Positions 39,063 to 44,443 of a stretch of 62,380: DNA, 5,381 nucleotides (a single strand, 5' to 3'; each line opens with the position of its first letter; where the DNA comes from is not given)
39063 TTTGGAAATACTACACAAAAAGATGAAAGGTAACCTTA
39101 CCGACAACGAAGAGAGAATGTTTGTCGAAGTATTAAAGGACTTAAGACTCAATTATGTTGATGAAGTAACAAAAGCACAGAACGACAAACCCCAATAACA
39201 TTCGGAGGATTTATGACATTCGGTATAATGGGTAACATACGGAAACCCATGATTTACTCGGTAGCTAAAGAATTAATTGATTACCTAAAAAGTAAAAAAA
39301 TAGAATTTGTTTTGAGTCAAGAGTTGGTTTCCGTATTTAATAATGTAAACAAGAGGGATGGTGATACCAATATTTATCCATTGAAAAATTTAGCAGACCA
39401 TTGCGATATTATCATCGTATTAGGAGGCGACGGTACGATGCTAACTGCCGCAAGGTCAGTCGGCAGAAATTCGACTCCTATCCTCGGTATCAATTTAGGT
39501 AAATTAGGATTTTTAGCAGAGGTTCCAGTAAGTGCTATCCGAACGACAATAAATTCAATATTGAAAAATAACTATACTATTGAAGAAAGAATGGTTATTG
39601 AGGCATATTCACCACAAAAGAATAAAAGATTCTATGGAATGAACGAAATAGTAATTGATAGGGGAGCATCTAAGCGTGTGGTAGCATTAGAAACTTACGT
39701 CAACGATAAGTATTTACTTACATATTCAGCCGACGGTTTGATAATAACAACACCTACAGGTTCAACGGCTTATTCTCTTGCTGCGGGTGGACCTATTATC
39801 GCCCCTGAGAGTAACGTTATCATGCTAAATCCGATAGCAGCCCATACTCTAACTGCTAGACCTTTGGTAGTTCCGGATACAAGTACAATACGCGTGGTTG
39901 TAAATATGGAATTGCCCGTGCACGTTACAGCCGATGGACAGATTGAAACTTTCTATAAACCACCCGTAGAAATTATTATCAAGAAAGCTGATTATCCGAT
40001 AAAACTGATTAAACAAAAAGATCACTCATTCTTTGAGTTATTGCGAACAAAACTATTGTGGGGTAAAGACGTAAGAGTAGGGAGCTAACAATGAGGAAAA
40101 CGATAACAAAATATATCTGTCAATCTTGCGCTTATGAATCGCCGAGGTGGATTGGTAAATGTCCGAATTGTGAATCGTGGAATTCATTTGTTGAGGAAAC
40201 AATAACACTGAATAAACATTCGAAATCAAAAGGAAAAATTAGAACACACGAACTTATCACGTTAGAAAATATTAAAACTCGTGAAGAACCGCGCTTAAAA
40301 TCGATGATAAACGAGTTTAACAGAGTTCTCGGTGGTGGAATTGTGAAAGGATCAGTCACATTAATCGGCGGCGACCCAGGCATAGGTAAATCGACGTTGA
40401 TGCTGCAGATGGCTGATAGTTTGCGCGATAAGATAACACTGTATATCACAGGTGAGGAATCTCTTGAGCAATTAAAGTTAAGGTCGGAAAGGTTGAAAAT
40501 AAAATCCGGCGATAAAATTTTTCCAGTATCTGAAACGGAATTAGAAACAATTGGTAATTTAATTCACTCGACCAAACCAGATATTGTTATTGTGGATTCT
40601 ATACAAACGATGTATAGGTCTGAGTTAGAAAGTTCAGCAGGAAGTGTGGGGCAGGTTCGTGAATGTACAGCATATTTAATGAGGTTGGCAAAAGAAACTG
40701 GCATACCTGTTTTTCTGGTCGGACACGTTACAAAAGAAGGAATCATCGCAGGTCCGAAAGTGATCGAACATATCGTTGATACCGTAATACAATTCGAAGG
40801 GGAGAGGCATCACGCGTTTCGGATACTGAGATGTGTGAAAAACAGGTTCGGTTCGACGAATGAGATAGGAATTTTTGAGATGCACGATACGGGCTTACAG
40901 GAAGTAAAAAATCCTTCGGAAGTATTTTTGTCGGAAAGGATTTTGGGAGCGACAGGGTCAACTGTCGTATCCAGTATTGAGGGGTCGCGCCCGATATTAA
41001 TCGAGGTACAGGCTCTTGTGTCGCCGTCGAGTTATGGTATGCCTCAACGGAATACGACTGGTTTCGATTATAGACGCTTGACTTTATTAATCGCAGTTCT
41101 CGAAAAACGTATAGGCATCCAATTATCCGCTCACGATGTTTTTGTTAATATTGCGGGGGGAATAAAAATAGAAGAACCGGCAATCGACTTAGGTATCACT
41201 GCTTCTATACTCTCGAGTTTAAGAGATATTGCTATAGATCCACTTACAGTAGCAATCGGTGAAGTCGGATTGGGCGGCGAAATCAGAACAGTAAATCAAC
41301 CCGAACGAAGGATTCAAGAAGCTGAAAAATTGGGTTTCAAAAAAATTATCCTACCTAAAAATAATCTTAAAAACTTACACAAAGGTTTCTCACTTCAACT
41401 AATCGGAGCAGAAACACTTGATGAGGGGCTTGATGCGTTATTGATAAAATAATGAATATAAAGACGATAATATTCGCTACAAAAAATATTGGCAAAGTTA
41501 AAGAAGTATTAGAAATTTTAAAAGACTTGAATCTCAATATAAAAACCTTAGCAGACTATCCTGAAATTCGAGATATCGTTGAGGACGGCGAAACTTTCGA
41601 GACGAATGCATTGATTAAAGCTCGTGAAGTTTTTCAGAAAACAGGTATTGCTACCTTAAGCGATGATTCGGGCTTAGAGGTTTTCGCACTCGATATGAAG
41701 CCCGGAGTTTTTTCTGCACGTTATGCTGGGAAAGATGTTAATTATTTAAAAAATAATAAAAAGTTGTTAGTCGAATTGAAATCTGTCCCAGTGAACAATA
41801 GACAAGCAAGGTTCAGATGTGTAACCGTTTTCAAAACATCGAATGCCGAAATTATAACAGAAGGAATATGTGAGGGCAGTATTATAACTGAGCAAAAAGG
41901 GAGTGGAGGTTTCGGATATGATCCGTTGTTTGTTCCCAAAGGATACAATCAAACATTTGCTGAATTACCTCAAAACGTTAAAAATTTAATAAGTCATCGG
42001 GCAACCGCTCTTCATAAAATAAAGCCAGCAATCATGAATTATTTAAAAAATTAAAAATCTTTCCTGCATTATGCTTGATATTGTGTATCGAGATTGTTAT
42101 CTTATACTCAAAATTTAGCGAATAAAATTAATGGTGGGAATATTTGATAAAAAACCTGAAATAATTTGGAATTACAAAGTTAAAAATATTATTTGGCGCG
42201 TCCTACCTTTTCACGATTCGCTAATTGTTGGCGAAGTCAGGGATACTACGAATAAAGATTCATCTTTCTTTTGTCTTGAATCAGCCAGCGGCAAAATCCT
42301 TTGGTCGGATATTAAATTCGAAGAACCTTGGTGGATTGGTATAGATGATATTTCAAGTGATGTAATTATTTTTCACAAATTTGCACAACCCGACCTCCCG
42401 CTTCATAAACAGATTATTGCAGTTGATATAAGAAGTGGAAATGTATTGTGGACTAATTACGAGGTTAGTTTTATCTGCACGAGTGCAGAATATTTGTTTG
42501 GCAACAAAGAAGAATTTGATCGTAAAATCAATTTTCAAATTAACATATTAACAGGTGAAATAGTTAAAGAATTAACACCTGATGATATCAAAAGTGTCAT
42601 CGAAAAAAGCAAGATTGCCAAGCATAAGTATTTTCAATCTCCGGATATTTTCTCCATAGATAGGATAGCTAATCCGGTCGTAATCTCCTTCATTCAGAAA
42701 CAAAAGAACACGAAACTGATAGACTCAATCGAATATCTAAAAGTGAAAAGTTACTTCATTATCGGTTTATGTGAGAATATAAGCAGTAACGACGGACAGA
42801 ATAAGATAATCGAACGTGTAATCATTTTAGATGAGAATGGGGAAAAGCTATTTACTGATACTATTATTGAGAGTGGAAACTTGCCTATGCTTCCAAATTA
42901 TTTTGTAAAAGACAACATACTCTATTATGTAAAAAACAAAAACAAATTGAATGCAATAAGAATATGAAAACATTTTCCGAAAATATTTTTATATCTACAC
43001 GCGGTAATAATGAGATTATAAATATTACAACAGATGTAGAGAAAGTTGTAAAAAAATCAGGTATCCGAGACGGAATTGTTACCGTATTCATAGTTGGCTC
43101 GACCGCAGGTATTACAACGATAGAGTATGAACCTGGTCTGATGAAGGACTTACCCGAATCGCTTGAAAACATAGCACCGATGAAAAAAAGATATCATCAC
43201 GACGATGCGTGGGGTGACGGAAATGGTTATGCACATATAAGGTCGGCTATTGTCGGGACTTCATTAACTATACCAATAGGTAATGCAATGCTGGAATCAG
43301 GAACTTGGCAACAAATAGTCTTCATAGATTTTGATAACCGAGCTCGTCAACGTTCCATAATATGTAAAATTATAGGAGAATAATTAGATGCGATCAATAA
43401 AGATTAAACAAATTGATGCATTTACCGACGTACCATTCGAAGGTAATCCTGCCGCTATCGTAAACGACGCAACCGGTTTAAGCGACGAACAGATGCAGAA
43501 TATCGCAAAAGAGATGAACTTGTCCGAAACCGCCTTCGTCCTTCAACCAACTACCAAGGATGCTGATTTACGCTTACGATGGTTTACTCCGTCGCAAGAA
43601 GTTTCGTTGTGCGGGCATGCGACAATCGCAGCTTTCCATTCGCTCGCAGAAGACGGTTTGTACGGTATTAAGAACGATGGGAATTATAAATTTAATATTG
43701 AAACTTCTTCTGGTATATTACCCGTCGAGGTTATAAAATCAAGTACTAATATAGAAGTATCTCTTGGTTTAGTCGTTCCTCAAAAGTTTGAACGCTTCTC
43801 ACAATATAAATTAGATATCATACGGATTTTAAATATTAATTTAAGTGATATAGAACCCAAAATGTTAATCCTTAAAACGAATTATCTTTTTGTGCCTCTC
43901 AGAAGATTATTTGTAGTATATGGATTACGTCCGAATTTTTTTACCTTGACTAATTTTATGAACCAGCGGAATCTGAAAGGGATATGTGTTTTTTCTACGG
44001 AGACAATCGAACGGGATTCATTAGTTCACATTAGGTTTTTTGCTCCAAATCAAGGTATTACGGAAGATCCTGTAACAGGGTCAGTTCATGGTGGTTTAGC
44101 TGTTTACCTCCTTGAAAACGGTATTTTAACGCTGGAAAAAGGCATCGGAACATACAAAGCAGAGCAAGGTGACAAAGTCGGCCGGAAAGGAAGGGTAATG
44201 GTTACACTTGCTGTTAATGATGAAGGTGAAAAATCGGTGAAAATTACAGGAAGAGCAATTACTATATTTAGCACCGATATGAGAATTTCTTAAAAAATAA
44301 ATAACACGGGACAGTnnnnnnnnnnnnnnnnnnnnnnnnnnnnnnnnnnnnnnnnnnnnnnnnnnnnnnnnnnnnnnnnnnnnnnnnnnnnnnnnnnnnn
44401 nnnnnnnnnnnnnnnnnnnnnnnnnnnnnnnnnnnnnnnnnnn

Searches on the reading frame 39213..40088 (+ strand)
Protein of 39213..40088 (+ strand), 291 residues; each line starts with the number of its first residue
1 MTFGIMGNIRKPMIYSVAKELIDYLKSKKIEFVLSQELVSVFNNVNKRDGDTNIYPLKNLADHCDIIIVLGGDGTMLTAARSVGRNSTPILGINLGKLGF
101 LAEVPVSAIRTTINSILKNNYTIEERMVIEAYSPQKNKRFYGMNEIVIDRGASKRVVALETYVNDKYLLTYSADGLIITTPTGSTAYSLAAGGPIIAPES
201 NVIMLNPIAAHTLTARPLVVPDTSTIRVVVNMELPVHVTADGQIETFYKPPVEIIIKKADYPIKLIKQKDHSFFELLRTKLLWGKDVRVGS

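Call 75: search_protein_families(library=pfam, proteins=[window:39213-40088:+], max_evalue=0.00001)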
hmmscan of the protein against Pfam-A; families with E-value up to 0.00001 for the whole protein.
window:39213-40088:+ (291 aa): 2 families
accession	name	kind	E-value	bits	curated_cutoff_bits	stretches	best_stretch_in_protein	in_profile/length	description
PF20143.4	NAD_kinase_C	-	4e-33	114.3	23.7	1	143-267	1-125/126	ATP-NAD kinase C-terminal domain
PF01513.26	NAD_kinase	-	8.5e-22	78.3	25.5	1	3-121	1-130/130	ATP-NAD kinase N-terminal domain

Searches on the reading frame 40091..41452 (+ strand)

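Call 75: search_protein_families(library=pfam, proteins=[window:40091-41452:+], max_evalue=0.00001)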
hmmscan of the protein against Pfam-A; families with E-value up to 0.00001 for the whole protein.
window:40091-41452:+ (453 aa): 6 families
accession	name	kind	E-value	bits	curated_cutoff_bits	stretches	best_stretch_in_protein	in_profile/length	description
PF06745.19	ATPase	-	7.1e-16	58.7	26.6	1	70-135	2-70/231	KaiC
PF13481.12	AAA_25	-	2.5e-13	50.6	27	1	68-217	14-194/195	AAA domain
PF18073.7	Zn_ribbon_LapB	-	5.3e-12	45.6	25.7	1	8-35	1-28/28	Rubredoxin metal binding domain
PF13541.12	ChlI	-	3.4e-10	40.3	27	1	340-425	35-121/121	Subunit ChlI of Mg-chelatase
PF03796.21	DnaB_C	-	1.2e-07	31.9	27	0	72-131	5-66/255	DnaB-like helicase C terminal domain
PF13401.12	AAA_22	-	1.4e-06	29.1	27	1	88-212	6-123/130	AAA domain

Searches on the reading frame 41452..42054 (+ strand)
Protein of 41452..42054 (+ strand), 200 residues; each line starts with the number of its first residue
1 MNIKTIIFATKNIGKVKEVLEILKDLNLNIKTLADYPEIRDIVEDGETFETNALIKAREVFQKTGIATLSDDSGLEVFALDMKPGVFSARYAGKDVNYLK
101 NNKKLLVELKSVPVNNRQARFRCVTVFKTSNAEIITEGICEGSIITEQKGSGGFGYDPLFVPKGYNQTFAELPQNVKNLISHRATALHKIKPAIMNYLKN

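Call 75: search_protein_families(library=pfam, proteins=[window:41452-42054:+], max_evalue=0.00001)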
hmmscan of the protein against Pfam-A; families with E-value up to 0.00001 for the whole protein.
window:41452-42054:+ (200 aa): 1 family
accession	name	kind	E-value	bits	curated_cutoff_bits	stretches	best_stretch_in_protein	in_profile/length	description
PF01725.21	Ham1p_like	-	6.1e-63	212.5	22.5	1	6-191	1-184/186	Ham1 family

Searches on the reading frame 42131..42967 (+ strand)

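Call 75: search_protein_families(library=pfam, proteins=[window:42131-42967:+], max_evalue=0.00001)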
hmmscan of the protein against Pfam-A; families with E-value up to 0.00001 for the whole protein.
window:42131-42967:+ (278 aa): 1 family
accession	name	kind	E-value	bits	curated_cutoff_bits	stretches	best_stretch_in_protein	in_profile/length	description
PF16248.10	DUF4905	-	1.4e-23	83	29.6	1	30-107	6-83/83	Domain of unknown function (DUF4905)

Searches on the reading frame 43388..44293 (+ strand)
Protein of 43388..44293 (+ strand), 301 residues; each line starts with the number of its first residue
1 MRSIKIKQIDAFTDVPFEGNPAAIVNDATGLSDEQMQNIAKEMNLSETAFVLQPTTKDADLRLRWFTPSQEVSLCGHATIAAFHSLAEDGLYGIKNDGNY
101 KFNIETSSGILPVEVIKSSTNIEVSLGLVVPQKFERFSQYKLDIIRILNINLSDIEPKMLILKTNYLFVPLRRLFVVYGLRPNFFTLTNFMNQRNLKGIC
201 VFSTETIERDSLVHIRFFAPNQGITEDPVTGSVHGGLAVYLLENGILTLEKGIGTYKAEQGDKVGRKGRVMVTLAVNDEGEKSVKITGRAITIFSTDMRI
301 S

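Call 75: search_protein_families(library=pfam, proteins=[window:43388-44293:+], max_evalue=0.00001)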
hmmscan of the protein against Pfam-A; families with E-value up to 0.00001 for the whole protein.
window:43388-44293:+ (301 aa): 2 families
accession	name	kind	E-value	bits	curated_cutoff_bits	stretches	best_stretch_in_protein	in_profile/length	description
PF02567.21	PhzC-PhzF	-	4.1e-68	230.4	27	1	9-294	1-279/281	Phenazine biosynthesis-like protein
PF05544.16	Pro_racemase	-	2.5e-06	27.2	27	1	47-122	55-129/325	Proline racemase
